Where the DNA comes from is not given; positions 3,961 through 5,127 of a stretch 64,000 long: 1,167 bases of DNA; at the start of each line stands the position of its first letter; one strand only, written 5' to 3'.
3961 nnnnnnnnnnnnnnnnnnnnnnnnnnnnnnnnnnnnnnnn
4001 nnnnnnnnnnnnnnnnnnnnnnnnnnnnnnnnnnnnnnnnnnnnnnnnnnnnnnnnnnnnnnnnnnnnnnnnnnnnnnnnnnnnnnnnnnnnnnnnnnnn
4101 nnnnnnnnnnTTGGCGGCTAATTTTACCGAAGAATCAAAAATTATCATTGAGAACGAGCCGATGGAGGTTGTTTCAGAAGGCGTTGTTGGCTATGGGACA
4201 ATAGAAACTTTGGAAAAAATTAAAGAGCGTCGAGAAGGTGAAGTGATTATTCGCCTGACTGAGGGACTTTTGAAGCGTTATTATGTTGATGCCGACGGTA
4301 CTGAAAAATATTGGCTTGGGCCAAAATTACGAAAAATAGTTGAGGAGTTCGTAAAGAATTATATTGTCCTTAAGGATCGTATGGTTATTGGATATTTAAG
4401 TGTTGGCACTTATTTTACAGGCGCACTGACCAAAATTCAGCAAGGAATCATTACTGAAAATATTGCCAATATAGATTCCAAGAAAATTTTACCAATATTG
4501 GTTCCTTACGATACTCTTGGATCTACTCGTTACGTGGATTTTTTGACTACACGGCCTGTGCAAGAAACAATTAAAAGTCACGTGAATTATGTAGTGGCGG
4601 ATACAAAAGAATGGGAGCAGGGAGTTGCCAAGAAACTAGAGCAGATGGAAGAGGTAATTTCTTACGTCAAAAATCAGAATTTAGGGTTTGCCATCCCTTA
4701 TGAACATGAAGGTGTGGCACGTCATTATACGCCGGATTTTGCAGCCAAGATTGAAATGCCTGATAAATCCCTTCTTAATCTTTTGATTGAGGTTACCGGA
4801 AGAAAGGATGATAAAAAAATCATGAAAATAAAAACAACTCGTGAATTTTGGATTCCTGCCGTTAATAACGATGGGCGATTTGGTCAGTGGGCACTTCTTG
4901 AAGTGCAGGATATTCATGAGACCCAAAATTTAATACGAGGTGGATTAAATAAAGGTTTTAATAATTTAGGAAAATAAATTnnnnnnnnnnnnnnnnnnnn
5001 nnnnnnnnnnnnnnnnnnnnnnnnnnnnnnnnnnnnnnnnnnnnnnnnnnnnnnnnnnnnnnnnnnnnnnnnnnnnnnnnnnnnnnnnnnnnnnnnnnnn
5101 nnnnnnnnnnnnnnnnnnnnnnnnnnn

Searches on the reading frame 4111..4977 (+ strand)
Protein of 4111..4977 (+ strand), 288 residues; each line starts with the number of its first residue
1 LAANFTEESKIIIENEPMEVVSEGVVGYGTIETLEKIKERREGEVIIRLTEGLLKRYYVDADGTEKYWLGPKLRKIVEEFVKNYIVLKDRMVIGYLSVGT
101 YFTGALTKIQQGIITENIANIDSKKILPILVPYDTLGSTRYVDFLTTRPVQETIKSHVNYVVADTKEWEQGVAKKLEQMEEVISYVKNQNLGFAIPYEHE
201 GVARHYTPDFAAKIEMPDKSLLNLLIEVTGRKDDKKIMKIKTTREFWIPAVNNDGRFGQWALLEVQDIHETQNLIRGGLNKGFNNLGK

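Call 92: search_protein_families(library=pfam, proteins=[window:4111-4977:+], max_evalue=1)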
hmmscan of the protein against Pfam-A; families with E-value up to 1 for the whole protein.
window:4111-4977:+ (288 aa): 2 families
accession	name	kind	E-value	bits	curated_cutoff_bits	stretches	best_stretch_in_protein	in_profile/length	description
PF19778.5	RE_endonuc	-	0.0019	18.5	23.4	1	157-239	4-81/108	Endonuclease domain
PF08722.17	Tn7_TnsA-like_N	-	0.006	17.6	26.5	1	182-247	4-73/85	TnsA-like endonuclease N terminal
